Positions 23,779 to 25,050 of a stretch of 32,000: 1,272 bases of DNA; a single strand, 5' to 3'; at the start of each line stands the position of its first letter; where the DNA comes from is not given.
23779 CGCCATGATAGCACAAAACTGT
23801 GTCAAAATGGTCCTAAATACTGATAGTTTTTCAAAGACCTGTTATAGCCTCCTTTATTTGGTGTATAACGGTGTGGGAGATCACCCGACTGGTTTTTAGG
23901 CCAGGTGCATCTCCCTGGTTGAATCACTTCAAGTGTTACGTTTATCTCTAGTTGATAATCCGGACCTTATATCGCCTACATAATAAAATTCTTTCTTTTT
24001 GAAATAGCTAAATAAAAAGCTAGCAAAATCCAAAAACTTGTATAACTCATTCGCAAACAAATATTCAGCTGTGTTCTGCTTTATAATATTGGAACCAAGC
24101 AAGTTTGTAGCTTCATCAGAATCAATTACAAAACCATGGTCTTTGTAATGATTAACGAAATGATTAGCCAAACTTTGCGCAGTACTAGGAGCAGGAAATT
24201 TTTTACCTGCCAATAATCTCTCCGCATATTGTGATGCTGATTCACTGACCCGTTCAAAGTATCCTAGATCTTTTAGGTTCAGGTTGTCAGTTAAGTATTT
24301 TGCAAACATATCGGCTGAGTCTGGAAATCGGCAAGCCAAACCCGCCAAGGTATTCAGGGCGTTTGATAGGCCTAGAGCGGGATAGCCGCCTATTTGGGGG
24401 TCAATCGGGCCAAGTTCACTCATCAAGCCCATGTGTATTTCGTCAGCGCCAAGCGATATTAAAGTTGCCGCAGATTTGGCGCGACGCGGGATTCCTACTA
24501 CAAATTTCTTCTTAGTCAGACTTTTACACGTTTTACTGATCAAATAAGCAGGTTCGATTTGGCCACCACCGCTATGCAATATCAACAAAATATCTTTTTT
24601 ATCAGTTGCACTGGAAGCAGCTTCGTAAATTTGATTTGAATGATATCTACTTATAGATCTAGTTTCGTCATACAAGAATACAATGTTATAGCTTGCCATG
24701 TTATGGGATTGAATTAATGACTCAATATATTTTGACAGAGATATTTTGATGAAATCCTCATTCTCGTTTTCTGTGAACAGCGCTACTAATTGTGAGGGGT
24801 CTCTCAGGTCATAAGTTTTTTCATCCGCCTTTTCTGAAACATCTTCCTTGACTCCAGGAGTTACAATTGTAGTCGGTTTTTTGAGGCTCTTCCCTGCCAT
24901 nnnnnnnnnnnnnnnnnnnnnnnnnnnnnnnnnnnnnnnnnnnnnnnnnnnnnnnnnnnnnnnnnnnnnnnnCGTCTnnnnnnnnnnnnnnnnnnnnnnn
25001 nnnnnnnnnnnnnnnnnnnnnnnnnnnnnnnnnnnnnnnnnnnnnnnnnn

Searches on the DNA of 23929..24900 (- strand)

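Call 51: search_with_rna_model(model_id=R1, sources=[L008, L009, L010, L011, L012, L013, L014, L015, L016, L017, L018, L019, L020, L021, L022, L023, L024, L025, L026, L027, L028, L029, L030, L031, L032, L033, L034, L035, L036, L037, L038, L039, L040, L041, L042, L043, L044, L045, L046, L047, L048, L049, L050, L051, L052, L053, L054, L055, L056, L057, L058, L059, L060, L061, L062, L063, L064, L065, L066, L067, L068, L069, L070, L071], max_evalue=1, make_alignment=false)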
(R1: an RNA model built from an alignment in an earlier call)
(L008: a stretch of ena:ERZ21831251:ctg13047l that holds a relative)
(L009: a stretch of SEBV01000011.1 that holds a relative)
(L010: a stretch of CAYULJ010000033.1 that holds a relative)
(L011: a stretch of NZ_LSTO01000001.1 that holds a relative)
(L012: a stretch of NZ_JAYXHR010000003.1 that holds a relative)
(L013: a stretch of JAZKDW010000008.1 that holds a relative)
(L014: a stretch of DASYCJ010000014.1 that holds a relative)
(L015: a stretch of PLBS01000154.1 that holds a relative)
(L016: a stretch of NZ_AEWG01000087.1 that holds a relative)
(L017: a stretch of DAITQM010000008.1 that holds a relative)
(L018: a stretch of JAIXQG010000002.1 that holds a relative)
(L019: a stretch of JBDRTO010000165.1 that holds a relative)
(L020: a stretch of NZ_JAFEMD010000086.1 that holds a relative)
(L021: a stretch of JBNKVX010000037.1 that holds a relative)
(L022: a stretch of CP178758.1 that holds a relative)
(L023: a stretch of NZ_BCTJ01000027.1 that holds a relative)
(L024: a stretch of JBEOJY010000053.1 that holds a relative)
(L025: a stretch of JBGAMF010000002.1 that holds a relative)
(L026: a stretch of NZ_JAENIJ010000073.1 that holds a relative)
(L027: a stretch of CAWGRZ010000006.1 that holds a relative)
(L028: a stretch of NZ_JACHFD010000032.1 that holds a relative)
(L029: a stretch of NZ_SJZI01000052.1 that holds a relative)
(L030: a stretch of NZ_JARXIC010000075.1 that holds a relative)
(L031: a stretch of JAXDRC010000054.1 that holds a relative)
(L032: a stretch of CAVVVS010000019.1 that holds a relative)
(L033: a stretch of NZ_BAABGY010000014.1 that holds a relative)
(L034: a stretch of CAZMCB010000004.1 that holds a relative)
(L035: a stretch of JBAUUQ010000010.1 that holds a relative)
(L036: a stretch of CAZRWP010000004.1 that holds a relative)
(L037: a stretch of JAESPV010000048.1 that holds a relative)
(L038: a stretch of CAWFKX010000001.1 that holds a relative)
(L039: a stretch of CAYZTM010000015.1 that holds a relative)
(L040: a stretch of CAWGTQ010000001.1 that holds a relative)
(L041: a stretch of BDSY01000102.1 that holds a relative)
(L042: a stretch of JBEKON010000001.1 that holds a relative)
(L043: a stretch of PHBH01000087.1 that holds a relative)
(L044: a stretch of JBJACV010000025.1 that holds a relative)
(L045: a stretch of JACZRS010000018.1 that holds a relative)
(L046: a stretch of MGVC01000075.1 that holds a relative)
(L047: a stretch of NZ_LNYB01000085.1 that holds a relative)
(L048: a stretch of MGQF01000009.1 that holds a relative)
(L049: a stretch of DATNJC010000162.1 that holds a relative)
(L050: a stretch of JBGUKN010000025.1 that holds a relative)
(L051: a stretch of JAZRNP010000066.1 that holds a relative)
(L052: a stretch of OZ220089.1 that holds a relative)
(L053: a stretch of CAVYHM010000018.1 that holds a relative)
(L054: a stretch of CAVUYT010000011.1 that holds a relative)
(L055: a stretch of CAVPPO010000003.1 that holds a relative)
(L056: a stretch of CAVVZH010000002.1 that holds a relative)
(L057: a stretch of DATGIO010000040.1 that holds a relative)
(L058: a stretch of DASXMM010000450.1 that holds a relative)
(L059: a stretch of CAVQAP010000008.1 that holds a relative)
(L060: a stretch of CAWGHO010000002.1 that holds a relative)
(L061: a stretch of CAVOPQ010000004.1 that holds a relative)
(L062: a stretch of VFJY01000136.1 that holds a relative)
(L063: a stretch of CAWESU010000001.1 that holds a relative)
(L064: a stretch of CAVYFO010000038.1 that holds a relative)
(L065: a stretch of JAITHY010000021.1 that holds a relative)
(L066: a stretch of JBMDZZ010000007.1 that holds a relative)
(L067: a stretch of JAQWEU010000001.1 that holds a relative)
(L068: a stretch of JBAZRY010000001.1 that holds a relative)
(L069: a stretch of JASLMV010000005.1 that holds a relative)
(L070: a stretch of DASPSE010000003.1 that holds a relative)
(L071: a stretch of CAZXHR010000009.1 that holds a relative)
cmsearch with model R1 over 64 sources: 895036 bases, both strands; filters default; matches with E-value up to 1: 18.
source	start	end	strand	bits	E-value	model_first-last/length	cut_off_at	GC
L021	10360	10431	+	36.1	2.8e-06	1-69/69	no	0.54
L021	8813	8872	+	34.7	6.7e-06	1-69/69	no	0.47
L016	6771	6884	+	29.6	0.00018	1-69/69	no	0.6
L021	14169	14282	+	27.8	0.00056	1-69/69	no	0.47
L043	5010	5063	+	26.6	0.0012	1-69/69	no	0.59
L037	1316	1441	+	25.6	0.0023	1-69/69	no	0.47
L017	10550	10621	+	25.4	0.0026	1-69/69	no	0.61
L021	11439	11550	+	24.6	0.0045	1-69/69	no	0.53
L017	13967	14047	+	23.3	0.0098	1-69/69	no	0.53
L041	6929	7054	+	22.6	0.015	1-69/69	no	0.46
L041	9337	9463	+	22.1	0.021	1-69/69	no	0.49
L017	15789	15860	+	19.5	0.11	1-69/69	no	0.71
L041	6399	6529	+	18.5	0.22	1-69/69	no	0.4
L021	15686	15802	+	17.6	0.37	1-69/69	no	0.49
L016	11522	11581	+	17.5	0.4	1-69/69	no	0.38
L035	3953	4028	+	17.4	0.42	1-69/69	no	0.67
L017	8915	8974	+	16.7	0.67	1-69/69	no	0.67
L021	9266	9406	+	16.5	0.79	1-69/69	no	0.52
